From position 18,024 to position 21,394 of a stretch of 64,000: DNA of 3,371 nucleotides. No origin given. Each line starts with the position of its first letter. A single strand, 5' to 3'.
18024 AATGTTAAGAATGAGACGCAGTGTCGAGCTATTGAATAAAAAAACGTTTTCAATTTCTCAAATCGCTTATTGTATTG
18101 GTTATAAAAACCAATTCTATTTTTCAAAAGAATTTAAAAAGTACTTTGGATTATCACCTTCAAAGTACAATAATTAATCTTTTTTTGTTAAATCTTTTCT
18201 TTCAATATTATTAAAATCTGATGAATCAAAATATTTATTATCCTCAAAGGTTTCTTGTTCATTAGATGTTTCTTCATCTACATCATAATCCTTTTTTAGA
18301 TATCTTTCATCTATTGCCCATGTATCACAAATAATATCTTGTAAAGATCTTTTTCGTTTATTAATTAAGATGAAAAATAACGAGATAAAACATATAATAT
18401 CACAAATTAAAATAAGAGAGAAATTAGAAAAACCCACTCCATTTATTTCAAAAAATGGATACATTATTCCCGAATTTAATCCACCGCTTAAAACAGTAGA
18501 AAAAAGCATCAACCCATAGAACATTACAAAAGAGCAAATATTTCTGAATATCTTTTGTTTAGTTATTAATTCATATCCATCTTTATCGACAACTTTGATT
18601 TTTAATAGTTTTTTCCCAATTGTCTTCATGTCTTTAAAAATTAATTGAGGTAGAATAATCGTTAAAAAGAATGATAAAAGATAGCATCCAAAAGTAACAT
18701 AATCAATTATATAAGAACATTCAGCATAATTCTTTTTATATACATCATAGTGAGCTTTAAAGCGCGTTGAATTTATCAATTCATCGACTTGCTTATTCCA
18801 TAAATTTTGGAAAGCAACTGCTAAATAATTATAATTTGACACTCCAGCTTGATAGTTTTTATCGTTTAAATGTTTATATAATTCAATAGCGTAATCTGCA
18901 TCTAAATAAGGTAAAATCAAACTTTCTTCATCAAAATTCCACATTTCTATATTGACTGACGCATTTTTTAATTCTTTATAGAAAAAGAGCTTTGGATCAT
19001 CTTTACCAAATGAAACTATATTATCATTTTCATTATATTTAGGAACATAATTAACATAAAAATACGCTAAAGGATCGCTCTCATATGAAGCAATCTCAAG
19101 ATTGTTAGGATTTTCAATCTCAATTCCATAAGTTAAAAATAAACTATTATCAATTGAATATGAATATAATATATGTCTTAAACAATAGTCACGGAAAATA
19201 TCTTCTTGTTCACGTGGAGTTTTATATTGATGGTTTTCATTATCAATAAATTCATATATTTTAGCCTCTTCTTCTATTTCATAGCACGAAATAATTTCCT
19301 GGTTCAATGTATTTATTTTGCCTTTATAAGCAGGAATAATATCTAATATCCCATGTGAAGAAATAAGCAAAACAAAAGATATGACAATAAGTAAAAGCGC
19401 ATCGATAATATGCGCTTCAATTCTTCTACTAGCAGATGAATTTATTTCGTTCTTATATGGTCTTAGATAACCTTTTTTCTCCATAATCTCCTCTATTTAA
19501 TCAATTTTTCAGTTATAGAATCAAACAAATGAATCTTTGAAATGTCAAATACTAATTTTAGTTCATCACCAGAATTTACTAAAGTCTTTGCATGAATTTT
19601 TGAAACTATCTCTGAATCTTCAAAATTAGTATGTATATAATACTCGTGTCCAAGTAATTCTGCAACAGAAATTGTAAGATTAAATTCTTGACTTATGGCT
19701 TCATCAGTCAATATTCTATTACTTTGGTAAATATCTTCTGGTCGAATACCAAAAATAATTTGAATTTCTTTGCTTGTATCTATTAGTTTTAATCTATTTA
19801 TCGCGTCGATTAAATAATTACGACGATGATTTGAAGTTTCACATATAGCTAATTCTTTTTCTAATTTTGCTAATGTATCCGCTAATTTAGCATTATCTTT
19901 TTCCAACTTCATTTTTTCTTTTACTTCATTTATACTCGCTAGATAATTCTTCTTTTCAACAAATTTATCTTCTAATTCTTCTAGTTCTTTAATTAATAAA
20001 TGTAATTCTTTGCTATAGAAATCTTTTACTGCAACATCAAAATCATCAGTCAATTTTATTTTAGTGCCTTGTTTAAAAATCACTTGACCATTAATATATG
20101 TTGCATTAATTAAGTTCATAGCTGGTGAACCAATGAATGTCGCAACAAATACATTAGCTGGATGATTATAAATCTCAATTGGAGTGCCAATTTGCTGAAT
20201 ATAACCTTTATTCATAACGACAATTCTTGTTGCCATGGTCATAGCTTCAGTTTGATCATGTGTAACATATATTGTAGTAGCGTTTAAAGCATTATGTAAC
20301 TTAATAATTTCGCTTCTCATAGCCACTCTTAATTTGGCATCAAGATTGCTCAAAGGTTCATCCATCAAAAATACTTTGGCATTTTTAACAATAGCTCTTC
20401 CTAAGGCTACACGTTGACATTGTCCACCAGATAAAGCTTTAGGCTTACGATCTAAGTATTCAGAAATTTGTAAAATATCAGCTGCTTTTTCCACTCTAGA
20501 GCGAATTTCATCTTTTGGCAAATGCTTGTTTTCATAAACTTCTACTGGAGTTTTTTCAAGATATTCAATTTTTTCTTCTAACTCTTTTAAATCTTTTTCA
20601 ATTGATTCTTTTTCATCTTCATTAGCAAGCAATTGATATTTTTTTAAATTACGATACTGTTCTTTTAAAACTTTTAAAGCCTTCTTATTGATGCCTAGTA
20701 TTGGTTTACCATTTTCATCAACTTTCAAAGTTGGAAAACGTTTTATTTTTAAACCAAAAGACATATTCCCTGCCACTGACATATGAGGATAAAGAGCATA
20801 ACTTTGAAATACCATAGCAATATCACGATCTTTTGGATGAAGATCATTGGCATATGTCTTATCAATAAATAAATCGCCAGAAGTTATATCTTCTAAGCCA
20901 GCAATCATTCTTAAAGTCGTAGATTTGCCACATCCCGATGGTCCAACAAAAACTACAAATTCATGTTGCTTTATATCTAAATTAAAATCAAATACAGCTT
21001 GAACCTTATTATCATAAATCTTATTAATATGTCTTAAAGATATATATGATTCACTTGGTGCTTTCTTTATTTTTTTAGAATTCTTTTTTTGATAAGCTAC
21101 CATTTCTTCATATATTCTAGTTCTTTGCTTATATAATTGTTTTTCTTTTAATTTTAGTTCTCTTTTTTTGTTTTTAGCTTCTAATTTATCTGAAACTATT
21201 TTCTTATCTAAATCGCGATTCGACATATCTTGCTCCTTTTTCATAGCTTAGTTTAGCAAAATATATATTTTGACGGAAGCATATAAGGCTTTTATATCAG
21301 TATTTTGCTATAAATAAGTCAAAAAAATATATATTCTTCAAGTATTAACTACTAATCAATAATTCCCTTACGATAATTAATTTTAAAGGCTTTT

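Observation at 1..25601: A 25-kb rhamnose-glycan utilisation supercluster that ties a GH78 rhamnosidase, surface beta-helix enzymes, an ATPase-less ABC importer, an orphan MsmX-type ATPase and rhaBAD into one functional unit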

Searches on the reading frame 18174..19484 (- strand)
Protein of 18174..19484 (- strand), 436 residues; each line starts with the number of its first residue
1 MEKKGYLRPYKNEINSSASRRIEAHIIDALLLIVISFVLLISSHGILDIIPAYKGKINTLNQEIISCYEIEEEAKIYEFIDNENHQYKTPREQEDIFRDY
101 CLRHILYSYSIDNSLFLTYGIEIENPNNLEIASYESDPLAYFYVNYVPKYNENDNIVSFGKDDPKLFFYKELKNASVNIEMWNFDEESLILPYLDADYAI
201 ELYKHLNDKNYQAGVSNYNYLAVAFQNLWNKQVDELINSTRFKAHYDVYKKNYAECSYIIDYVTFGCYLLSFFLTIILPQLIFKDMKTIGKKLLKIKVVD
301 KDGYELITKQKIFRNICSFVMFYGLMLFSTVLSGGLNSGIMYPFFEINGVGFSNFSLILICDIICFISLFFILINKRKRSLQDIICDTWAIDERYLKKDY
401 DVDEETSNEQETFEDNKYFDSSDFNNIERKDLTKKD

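Call 4: search_protein_families(library=pfam, proteins=[window:18174-19484:-], max_evalue=0.01)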
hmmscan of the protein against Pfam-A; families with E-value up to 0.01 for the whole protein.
window:18174-19484:- (436 aa): 1 family
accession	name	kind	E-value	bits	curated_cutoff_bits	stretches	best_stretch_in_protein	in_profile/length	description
PF06271.18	RDD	-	8.7e-16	58.9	24.1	1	268-386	50-136/137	RDD family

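Call 10: search_protein_families(library=ncbifam, proteins=[window:18174-19484:-], max_evalue=0.01)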
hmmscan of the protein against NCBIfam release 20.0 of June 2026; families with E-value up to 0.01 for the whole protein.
window:18174-19484:- (436 aa): 0 families

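Call 56: search_protein_families(library=pfam, proteins=[window:18174-19484:-], max_evalue=10)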
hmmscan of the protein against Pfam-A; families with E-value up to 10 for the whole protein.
window:18174-19484:- (436 aa): 1 family
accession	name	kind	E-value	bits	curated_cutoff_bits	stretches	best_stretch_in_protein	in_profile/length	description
PF06271.18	RDD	-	8.7e-16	58.9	24.1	2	268-386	50-136/137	RDD family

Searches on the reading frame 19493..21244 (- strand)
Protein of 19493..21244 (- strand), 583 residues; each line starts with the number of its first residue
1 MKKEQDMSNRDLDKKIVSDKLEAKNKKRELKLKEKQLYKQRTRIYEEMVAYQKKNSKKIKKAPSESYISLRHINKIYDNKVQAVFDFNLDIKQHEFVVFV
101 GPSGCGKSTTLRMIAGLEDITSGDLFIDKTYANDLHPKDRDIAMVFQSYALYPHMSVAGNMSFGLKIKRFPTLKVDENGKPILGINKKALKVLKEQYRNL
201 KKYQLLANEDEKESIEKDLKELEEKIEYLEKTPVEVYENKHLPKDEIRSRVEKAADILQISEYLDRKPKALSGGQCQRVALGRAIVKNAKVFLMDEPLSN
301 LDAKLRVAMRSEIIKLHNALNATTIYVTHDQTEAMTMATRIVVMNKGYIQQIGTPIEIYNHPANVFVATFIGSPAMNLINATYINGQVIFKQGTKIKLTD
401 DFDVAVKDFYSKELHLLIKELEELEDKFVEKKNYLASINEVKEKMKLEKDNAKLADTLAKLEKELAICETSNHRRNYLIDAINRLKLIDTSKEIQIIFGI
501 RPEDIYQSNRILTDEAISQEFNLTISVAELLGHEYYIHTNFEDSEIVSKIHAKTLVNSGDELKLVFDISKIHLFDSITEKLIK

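Call 4: search_protein_families(library=pfam, proteins=[window:19493-21244:-], max_evalue=0.01)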
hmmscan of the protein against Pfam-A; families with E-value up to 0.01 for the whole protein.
window:19493-21244:- (583 aa): 10 families
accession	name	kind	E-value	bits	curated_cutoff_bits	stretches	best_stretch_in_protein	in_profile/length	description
PF00005.33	ABC_tran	-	8.5e-30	104.6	25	1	86-298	3-136/137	ABC transporter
PF17912.7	OB_MalK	-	1.3e-08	36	27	1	372-401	1-31/53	MalK OB fold domain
PF08402.16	TOBE_2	-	8.4e-05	23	21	1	499-574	2-76/76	TOBE domain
PF13304.12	AAA_21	-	0.00013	22.6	27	0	96-129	1-26/304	AAA domain, putative AbiEii toxin, Type IV TA system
PF02463.25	SMC_N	-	0.00033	20.6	40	0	192-344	99-214/220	RecF/RecN/SMC N terminal domain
PF03215.21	Rad17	-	0.00046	20.6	23.8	1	84-115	35-66/186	Rad17 P-loop domain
PF20720.3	nSTAND3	-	0.0014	18.8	27.2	0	91-115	14-38/155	Novel STAND NTPase 3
PF03193.22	RsgA_GTPase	-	0.0015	18.8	30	0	90-120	103-132/174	RsgA GTPase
PF13401.12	AAA_22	-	0.0022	18.8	27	0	93-118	4-29/130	AAA domain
PF03459.23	TOBE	-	0.0087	16.7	22.3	0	521-573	7-64/64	TOBE domain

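Call 10: search_protein_families(library=ncbifam, proteins=[window:19493-21244:-], max_evalue=0.01)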
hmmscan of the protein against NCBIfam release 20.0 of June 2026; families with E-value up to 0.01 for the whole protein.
window:19493-21244:- (583 aa): 183 families (the best 25 are shown)
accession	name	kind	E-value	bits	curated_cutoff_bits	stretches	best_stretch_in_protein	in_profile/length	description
NF008653.0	PRK11650.1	subfamily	5.9e-135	449.9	432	3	239-416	103-278/357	sn-glycerol-3-phosphate ABC transporter ATP-binding protein UgpC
NF008233.0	PRK11000.1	equivalog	8.2e-114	380.3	568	3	243-401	106-261/369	maltose/maltodextrin ABC transporter ATP-binding protein MalK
NF006987.0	PRK09452.1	equivalog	5.6e-89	298.5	482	2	240-400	117-273/378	spermidine/putrescine ABC transporter ATP-binding protein PotA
NF040933.2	ABC_arch_GlcV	equivalog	1.4e-87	293.9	450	3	239-400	110-269/357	glucose ABC transporter ATP-binding protein GlcV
TIGR03265.1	PhnT2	equivalog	3.5e-87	292.9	457.7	2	238-404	102-266/353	putative 2-aminoethylphosphonate ABC transporter ATP-binding protein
NF043075.1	MMSYN1_0197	equivalog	1.8e-83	280.3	550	2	238-400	100-260/341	spermidine/putrescine ABC transporter ATP-binding protein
TIGR01187.1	potA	subfamily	6.7e-81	271.9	355.6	2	240-419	70-248/325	polyamine ABC transporter ATP-binding protein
NF008513.0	PRK11432.1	equivalog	5e-80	269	496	2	241-405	107-268/351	ferric ABC transporter ATP-binding protein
NF008621.0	PRK11607.1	equivalog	1.7e-73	247.6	613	2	239-409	118-290/377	putrescine ABC transporter ATP-binding subunit PotG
TIGR00968.1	3a0106s01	subfamily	1.5e-72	243.9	342.75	2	241-373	101-233/237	sulfate ABC transporter ATP-binding protein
TIGR03258.1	PhnT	equivalog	8.9e-66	222.3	499.15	2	240-381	108-248/359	2-aminoethylphosphonate ABC transport system ATP-binding subunit PhnT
NF040840.2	tungstate_WtpC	equivalog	1.2e-65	222.1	440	2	240-400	100-261/347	tungstate ABC transporter ATP-binding protein WtpC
NF008105.0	PRK10851.1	equivalog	4e-65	219.9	502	2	244-392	110-255/362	sulfate/thiosulfate ABC transporter ATP-binding protein CysA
TIGR01186.1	proV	subfamily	4.6e-60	203.7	326.6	2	241-458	100-308/363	betaine/proline/choline family ABC transporter ATP-binding protein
TIGR03415.1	ABC_choXWV_ATP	equivalog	3.1e-52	177.8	483.75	2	240-459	134-349/382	choline ABC transporter ATP-binding protein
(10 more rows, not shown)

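Call 19: find_encoding_contigs(protein=window:19493-21244:-, flank=10000, max_places=6)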
Protein window:19493-21244:- (583 aa): no gene with exactly this product is on record in the collection.

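Call 20: find_encoding_contigs(protein=window:19493-21226:-, flank=10000, max_places=6)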
Protein window:19493-21226:- (577 aa): no gene with exactly this product is on record in the collection.

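Call 22: find_related_loci(query=window:19493-21244:-, collection=genome_contigs, flank=10000)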
Query window:19493-21244:- (583 aa) in genome_contigs; peptide patterns used: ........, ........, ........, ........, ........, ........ (x = any residue, [..] = any of these).
234 stretches matched a pattern; 171 encode a relative of the query (tblastn E <= 1e-3); the best 80 are kept; 79 distinct loci.
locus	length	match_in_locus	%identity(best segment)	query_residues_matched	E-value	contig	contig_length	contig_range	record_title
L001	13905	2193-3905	77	13-583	0e+0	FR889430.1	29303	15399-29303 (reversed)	Firmicutes bacterium CAG:449 genomic scaffold, scf156, whole genome shotgun sequence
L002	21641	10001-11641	75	37-583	0e+0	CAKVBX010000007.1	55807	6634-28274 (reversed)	MAG: uncultured Bacilli bacterium isolate REFINED_METABAT215_TOP10_CONTIGS_1500_ASSEMBLY_K77_MERGED__Nepal_MoBio_Fiber-H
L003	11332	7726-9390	76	29-583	0e+0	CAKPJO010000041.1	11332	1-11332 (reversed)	MAG: uncultured Bacilli bacterium isolate REFINED_METABAT215_TOP10_CONTIGS_1500_ASSEMBLY_K77_MERGED__Hadza_MoBio_hadza-A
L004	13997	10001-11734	71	9-583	0e+0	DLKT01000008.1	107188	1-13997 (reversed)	MAG TPA_asm: Bacillales bacterium UBA7581 UBA7581_contig_681, whole genome shotgun sequence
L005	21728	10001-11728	73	12-583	0e+0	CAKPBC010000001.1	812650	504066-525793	MAG: uncultured Bacilli bacterium isolate REFINED_METABAT215_TOP10_CONTIGS_1500_ASSEMBLY_K77_MERGED__Hadza_MoBio_hadza-E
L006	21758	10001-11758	71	1-583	0e+0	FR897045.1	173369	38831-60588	Coprobacillus sp. CAG:826 genomic scaffold, scf32, whole genome shotgun sequence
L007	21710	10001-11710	70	14-582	0e+0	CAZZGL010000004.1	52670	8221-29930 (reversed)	MAG TPA_asm: uncultured Staphylococcaceae bacterium isolate SRP225648_co1_104 genome assembly, contig: NODE_1069_length_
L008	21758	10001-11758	61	2-582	0e+0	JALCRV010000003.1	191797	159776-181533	MAG: Bacilli bacterium isolate UW_MP_BACIL3_1 Ga0455773_000014, whole genome shotgun sequence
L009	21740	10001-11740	58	1-582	0e+0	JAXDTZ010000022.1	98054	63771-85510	MAG: Candidatus Enteromonas sp. isolate SUG2459 k141_1110924, whole genome shotgun sequence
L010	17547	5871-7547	60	24-583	0e+0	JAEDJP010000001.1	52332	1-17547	MAG: Bacilli bacterium isolate MAG191 NODE_463_length_52332_cov_5.602942, whole genome shotgun sequence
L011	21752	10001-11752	66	1-583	0e+0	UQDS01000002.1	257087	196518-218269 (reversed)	uncultured Mollicutes bacterium isolate UMGS171 genome assembly, contig: NODE_11_length_257087_cov_6.140022, whole genom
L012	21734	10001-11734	59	5-582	0e+0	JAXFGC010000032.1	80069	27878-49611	MAG: Candidatus Enteromonas sp. isolate SUG2460 k141_1954659, whole genome shotgun sequence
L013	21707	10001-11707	60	22-583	0e+0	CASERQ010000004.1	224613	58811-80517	uncultured bacterium isolate O104_L1_H550_idba_bin.52 genome assembly, contig: O104_L1_H550_idba_bin.52.fa_scaffold_55,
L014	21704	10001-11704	58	12-582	0e+0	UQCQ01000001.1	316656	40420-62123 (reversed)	uncultured Mollicutes bacterium isolate UMGS153 genome assembly, contig: NODE_3_length_316656_cov_6.312469, whole genome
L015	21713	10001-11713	75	13-583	0e+0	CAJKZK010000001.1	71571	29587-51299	MAG TPA_asm: uncultured Firmicutes bacterium isolate SRR5519172-bin.28 genome assembly, contig: NODE_339_length_71571_co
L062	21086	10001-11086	77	68-582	5e-64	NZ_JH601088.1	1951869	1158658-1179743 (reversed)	Helcococcus kunzii ATCC 51366 supercont1.1, whole genome shotgun sequence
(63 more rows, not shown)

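Call 37: search_protein_families(library=pfam, proteins=[L015:5438-7402:+, L015:7442-8110:+, L015:8347-9567:+, L002:8943-9506:+, L002:5454-8786:-, L014:6847-8589:+, L014:8740-9765:+, L008:6826-7686:+, L008:7701-9695:+, L009:8205-9023:+], max_evalue=0.001)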
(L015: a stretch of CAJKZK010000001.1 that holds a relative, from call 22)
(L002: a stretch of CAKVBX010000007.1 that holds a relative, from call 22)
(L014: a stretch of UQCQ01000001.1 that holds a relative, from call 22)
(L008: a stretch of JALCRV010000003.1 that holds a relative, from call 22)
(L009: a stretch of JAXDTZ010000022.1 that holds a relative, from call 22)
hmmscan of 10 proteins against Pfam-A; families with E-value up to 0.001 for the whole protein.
L015:5438-7402:+ (654 aa): 0 families

L015:7442-8110:+ (222 aa): 1 family
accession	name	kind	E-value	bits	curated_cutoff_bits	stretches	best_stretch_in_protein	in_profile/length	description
PF01520.23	Amidase_3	-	9.5e-43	146.7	27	1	38-216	1-173/174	N-acetylmuramoyl-L-alanine amidase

L015:8347-9567:+ (406 aa): 1 family
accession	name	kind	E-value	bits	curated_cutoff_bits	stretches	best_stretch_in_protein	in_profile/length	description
PF13306.12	LRR_5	-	4.7e-12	46.4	27.7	1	227-329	12-111/127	BspA type Leucine rich repeat region (6 copies)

L002:8943-9506:+ (187 aa): 2 families
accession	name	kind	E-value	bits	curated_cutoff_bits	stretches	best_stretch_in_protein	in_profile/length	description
PF00440.29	TetR_N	-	1.3e-05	25.4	24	1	22-52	8-38/47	Bacterial regulatory proteins, tetR family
PF12840.13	HTH_20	-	0.00058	20.2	27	0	15-50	6-38/51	Helix-turn-helix domain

L002:5454-8786:- (1110 aa): 1 family
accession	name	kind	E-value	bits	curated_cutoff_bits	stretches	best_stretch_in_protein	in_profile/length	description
PF03176.21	MMPL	-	9.5e-51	173.1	20.5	2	104-315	83-305/333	MMPL family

L014:6847-8589:+ (580 aa): 1 family
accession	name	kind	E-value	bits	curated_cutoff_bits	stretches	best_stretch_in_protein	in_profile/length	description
PF09479.16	Flg_new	-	5.1e-10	39.7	27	1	112-179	1-64/65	Listeria-Bacteroides repeat domain (List_Bact_rpt)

L014:8740-9765:+ (341 aa): 1 family
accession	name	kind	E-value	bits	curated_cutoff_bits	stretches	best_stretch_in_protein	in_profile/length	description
PF19328.4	DAP_DH_C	-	9.4e-14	51.9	23.3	1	145-329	7-192/206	2,4-diaminopentanoate dehydrogenase C-terminal domain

L008:6826-7686:+ (286 aa): 8 families
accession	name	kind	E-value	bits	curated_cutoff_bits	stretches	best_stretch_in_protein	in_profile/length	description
PF04055.27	Radical_SAM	-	5.4e-15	56.4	29.5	1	29-220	2-158/166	Radical SAM superfamily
PF13353.11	Fer4_12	-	3e-09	37.7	22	1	21-167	2-110/137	4Fe-4S single cluster domain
PF00037.32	Fer4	-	1e-07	31.9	21.1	1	72-91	5-24/24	4Fe-4S binding domain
PF12838.12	Fer4_7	-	1.7e-06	28.8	27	1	74-95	1-22/52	4Fe-4S dicluster domain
PF12837.12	Fer4_6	-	2.8e-06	27.5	25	0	72-90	6-24/24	4Fe-4S binding domain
PF13484.11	Fer4_16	-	3.9e-06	28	30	1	74-101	1-29/66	4Fe-4S double cluster binding domain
PF13534.11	Fer4_17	-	0.00045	21.2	22.2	0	74-90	1-17/61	4Fe-4S dicluster domain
PF13187.11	Fer4_9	-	0.00096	19.6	27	0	74-90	36-52/52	4Fe-4S dicluster domain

L008:7701-9695:+ (664 aa): 2 families
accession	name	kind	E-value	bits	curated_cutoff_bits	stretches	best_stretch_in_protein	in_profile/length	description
PF02901.20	PFL-like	-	7.5e-85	286.3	24.3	1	146-516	244-639/647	Pyruvate formate lyase-like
PF01228.26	Gly_radical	-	5.2e-16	59.5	22.2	1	552-645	12-106/106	Glycine radical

L009:8205-9023:+ (272 aa): 1 family
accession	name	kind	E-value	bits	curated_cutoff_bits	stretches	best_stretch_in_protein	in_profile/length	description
PF02811.25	PHP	-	2.3e-15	57.7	26.4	1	8-194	2-163/164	PHP domain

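Call 71: search_protein_families(library=pfam, proteins=[L062:858-4793:+, L062:4786-7992:+, L062:7959-9758:+, L062:11092-11760:+, L062:14121-15656:+, L062:15699-17384:+, L062:17445-20126:+], max_evalue=0.001)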
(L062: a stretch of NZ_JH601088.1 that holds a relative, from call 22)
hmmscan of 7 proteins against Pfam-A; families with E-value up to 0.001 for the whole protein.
L062:858-4793:+ (1311 aa): 8 families
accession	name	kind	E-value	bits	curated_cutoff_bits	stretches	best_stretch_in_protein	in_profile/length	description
PF02836.23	Glyco_hydro_2_C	-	6.5e-32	111.3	21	1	308-589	6-241/302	Glycosyl hydrolases family 2, TIM barrel domain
PF02837.24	Glyco_hydro_2_N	-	4.2e-22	79.3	28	1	38-184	3-165/169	Glycosyl hydrolases family 2, sugar binding domain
PF21606.3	BgaA-like_CBM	-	1.4e-21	77.6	27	1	1068-1224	3-159/160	Beta-galactosidase-like, Galactose-binding domain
PF18565.7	Glyco_hydro2_C5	-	3e-20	72.4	32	1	766-859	13-102/103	Glycoside hydrolase family 2 C-terminal domain 5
PF16355.11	DUF4982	-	2.3e-19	69.5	23.9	1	671-741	3-59/61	Domain of unknown function (DUF4982)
PF00703.27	Glyco_hydro_2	-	4.6e-12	47.1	23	1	197-300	6-109/109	Glycosyl hydrolases family 2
PF07532.17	Big_4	-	4e-09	36.3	22.1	1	893-950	1-58/59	Bacterial Ig-like domain (group 4)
PF22666.2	Glyco_hydro_2_N2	-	6.9e-05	23.4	27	1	98-164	51-118/167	Glycosyl hydrolase 2 galactose-binding domain-like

L062:4786-7992:+ (1068 aa): 5 families
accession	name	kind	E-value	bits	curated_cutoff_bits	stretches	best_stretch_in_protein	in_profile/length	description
PF07555.19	NAGidase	-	1.1e-84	284.6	25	1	126-430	1-293/295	beta-N-acetylglucosaminidase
PF13088.12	BNR_2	-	1.5e-15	57.8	31.4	1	805-994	78-234/277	BNR repeat-like domain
PF02838.20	Glyco_hydro_20b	-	9.3e-14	52.7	26.1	1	4-120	2-124/124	Glycosyl hydrolase family 20, domain 2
PF13859.12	BNR_3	-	5.8e-11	42.8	27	1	626-996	8-262/308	BNR repeat-like domain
PF02012.26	BNR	-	3.1e-05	23.7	27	0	872-883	1-12/12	BNR/Asp-box repeat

L062:7959-9758:+ (599 aa): 3 families
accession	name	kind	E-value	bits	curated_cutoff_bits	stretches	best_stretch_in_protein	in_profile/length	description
PF07555.19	NAGidase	-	9.3e-78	262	25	1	138-440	1-294/295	beta-N-acetylglucosaminidase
PF02838.20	Glyco_hydro_20b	-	4.8e-14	53.6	26.1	1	13-132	2-124/124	Glycosyl hydrolase family 20, domain 2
PF21809.3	Glyco_hydro_84_hel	-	3.6e-05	24.2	27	1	456-543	1-87/131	Bacterial GH84, post-catalytic domain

L062:11092-11760:+ (222 aa): 0 families

L062:14121-15656:+ (511 aa): 0 families

L062:15699-17384:+ (561 aa): 2 families
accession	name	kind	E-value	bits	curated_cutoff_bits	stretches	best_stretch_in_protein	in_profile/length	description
PF13229.12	Beta_helix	-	6.4e-11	42.6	25.9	2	207-326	45-150/158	Right handed beta helix region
PF23764.1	Beta-barrel_GLAA-B_II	-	1e-08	35.7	28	1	337-403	4-62/67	GLAA-B beta-barrel domain II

L062:17445-20126:+ (893 aa): 4 families
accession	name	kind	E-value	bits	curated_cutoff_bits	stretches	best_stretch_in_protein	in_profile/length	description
PF01074.27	Glyco_hydro_38N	-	7.8e-33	114.5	25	1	19-286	2-265/270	Glycosyl hydrolases family 38 N-terminal domain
PF18438.7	Glyco_hydro_38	-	7.5e-30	103.7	28.4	1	408-516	2-111/111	Glycosyl hydrolases family 38 C-terminal domain 1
PF09261.16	Alpha-mann_mid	-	1.8e-10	41.2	31.1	1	306-383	4-81/96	Alpha mannosidase middle domain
PF07748.19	Glyco_hydro_38C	-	4.6e-10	40.5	25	1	532-754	1-200/206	Glycosyl hydrolases family 38 C-terminal domain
